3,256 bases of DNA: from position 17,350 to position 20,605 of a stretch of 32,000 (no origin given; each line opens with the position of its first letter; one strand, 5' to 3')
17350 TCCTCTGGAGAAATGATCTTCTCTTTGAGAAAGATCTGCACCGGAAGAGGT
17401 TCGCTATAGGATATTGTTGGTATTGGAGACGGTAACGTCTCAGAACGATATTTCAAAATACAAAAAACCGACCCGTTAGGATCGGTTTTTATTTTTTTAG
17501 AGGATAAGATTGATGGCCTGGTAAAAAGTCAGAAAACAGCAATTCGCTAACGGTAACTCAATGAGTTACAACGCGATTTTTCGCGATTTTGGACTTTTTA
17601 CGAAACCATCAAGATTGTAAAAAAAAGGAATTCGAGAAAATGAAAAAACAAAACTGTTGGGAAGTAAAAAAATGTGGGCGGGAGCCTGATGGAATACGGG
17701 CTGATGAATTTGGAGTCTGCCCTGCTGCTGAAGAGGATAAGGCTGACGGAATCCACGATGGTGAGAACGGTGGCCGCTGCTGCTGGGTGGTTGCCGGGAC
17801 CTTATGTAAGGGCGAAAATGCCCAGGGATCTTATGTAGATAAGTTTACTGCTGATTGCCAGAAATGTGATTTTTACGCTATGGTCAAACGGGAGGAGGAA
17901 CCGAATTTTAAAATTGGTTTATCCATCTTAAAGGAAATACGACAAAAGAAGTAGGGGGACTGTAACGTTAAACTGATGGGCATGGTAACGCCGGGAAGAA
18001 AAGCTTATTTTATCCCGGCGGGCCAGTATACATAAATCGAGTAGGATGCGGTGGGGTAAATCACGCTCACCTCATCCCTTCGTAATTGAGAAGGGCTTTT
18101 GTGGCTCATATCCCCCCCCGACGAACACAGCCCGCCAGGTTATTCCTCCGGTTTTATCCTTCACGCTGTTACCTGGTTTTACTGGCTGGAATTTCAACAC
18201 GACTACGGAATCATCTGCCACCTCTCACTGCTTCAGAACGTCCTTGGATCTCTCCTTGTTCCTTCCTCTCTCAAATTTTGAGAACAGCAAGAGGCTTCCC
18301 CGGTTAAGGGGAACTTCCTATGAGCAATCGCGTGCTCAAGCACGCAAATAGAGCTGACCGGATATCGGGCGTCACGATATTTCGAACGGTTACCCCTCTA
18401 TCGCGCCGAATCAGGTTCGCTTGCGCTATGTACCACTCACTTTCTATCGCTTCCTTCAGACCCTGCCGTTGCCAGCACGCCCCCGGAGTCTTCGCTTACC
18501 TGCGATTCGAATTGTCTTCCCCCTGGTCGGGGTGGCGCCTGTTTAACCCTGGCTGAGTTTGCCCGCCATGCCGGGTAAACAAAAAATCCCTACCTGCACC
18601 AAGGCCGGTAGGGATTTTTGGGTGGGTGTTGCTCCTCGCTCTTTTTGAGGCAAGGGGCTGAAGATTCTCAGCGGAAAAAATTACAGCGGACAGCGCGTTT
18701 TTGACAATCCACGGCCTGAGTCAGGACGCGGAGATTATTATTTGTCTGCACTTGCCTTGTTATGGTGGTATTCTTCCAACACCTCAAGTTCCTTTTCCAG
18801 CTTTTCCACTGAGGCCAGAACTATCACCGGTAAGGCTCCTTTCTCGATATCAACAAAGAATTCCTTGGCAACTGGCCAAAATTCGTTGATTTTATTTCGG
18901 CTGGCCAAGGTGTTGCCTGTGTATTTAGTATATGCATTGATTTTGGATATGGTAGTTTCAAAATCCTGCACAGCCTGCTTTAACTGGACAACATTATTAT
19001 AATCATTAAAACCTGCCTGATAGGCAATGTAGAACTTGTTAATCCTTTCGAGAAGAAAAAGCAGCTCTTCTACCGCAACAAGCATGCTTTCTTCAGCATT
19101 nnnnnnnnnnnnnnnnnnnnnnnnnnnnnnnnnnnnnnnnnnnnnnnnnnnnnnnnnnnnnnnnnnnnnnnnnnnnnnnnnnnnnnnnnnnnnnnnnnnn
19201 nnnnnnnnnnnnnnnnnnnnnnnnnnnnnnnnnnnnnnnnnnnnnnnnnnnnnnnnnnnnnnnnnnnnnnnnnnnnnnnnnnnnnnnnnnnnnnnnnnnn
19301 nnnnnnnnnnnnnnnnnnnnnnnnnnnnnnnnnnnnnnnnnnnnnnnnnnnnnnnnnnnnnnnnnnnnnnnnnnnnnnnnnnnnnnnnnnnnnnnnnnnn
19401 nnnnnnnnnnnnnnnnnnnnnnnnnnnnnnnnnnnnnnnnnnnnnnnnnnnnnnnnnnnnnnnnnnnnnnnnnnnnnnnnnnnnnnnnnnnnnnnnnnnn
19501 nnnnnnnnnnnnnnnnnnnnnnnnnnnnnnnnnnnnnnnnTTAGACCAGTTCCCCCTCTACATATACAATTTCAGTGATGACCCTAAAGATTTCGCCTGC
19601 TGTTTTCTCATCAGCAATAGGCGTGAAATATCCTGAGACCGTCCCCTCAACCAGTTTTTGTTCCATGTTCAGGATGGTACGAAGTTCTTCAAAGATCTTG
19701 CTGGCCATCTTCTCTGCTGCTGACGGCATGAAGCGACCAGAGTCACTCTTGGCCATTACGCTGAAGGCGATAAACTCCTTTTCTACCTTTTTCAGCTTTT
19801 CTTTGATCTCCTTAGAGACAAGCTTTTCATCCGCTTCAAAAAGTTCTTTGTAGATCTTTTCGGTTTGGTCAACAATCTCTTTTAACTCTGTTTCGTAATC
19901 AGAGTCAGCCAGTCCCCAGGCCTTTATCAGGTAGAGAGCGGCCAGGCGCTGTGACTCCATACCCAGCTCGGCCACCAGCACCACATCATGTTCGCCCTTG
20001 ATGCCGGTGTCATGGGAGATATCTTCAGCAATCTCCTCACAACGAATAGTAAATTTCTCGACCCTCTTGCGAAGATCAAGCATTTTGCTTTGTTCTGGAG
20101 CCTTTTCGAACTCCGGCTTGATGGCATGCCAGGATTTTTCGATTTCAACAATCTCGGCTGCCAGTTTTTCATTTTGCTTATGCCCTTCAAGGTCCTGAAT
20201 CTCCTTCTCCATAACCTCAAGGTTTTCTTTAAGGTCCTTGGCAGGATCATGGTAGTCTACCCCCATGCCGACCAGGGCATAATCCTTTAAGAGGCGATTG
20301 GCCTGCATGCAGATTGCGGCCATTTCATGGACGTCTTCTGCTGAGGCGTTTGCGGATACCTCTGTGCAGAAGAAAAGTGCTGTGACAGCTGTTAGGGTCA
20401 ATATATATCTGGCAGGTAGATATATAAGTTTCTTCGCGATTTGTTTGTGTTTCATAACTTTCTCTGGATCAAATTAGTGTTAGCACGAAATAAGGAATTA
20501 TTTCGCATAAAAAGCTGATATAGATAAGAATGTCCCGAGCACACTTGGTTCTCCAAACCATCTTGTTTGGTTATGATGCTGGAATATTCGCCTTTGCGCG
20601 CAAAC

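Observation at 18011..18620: A ~570-nt ORF-free segment with end-to-end pairing and many perfect hairpins: candidate large structured RNA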

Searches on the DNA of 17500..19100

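Call 5: search_rna_families(source=window, start=17500, end=19100, threshold=evalue, max_evalue=10, show_alignments=6)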
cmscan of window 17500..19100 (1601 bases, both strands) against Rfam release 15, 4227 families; matches with E-value up to 10: 7.
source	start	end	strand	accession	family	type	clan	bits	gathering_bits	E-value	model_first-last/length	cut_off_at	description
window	18309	18478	-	RF02001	group-II-D1D4-3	Intron;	CL00102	35.9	32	3.1e-05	1-170/170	no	Group II catalytic intron D1-D4-3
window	18579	18636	-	RF02399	NsiR1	Gene; sRNA;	-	20.5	39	0.37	1-60/60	no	Nitrogen stress-induced RNA 1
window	17699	17748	+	RF01138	sR23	Gene; snRNA; snoRNA; CD-box;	-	19.2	45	0.052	1-54/54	no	Small nucleolar RNA sR23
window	17698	17733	+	RF01151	snoU82P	Gene; snRNA; snoRNA; CD-box;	-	17.3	42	0.15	1-55/55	no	Small nucleolar RNA U82P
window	18175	18255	-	RF00292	snoTBR5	Gene; snRNA; snoRNA; CD-box;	-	14.4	44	4.4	1-94/94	no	Small nucleolar RNA TBR5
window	18234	18321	-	RF00516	ylbH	Cis-reg; leader;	-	13.5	50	7.5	1-122/122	no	ylbH leader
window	18078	18119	+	RF02172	RFPL3-AS1_2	Gene; lncRNA;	-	12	40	4.8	1-71/71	no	RFPL3 antisense RNA 1 conserved region 2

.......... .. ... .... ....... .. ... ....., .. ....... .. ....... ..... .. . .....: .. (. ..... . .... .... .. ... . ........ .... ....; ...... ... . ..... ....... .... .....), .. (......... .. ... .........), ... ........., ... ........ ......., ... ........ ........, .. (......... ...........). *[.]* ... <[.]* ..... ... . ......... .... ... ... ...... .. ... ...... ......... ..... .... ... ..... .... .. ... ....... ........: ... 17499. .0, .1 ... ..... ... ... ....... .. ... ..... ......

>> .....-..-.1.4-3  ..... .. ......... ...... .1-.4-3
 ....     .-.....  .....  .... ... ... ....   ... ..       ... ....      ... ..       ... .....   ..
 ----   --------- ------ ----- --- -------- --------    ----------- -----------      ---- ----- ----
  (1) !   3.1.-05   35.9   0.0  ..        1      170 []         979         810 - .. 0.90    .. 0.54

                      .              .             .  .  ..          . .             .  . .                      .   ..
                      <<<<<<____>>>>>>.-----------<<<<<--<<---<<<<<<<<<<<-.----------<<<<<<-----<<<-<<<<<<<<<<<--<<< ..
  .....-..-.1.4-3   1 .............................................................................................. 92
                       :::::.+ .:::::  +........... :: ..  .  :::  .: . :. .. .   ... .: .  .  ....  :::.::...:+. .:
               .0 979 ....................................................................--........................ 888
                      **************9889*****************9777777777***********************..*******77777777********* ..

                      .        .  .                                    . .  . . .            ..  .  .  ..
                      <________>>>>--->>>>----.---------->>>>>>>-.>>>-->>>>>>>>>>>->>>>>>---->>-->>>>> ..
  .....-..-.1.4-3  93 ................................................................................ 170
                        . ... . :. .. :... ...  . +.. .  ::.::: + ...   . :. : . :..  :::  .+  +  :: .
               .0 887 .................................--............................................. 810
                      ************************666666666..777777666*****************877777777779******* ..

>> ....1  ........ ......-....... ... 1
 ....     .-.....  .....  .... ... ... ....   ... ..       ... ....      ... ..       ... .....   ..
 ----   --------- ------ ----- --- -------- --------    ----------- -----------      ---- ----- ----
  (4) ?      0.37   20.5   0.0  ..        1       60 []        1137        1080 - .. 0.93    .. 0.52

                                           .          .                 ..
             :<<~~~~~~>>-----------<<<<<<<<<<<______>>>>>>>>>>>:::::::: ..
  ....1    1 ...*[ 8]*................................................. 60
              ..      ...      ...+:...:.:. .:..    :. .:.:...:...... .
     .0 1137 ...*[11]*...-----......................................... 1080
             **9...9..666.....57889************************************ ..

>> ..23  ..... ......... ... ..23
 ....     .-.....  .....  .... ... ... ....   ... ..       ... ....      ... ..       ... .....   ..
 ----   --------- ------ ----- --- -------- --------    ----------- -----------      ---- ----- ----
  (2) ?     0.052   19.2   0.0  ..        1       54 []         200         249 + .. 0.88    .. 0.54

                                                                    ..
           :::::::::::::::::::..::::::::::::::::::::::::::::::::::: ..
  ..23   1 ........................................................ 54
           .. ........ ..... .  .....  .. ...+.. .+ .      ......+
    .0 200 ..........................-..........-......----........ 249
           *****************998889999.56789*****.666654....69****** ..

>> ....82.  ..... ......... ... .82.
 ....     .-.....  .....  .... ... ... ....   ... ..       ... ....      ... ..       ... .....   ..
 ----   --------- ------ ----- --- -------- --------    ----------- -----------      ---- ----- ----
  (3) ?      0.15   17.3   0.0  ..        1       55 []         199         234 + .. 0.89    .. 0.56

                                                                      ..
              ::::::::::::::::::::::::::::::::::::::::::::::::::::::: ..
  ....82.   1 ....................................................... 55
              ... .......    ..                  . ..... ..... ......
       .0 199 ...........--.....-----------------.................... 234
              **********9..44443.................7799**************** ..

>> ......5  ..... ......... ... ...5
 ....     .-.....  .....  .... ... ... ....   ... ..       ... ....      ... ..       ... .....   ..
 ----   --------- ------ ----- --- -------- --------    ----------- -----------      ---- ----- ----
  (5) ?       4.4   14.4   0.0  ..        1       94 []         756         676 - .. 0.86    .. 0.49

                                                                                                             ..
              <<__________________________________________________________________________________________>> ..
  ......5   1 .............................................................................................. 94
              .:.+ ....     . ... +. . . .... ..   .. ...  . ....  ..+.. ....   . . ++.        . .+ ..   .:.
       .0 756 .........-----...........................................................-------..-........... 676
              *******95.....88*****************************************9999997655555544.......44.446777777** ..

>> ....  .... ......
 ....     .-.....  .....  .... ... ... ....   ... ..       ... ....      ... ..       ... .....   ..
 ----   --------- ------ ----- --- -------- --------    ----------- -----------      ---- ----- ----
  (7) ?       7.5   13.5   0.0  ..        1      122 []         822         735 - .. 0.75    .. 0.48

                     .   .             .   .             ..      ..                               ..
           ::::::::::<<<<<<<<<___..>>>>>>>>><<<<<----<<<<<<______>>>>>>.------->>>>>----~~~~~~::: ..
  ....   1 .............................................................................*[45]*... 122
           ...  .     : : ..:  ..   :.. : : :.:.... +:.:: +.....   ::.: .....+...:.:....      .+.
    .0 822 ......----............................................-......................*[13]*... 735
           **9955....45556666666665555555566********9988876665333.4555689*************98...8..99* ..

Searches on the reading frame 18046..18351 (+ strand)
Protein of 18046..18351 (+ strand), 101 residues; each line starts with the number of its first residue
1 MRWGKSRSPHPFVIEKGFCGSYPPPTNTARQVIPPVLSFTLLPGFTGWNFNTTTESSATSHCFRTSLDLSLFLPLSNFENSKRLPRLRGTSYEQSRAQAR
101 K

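Call 51: search_protein_families(library=pfam, proteins=[window:18046-18351:+], max_evalue=0.01)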
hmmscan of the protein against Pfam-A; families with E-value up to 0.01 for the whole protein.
window:18046-18351:+ (101 aa): 0 families

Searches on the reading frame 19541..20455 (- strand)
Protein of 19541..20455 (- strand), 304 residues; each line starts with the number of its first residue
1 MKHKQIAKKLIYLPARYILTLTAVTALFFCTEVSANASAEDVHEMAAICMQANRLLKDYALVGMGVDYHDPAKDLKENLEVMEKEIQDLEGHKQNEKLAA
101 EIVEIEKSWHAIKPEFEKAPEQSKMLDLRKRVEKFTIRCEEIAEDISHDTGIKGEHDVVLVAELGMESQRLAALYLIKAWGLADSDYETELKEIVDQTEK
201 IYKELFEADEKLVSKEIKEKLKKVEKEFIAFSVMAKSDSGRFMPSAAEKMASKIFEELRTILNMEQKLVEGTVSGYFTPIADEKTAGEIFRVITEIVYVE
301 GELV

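Call 51: search_protein_families(library=pfam, proteins=[window:19541-20455:-], max_evalue=0.01)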
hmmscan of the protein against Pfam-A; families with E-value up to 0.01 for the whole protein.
window:19541-20455:- (304 aa): 1 family
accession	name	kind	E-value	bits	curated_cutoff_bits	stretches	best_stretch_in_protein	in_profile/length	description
PF13675.11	PilJ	-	1.4e-06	28.8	26.6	1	50-135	21-114/114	Type IV pili methyl-accepting chemotaxis transducer N-term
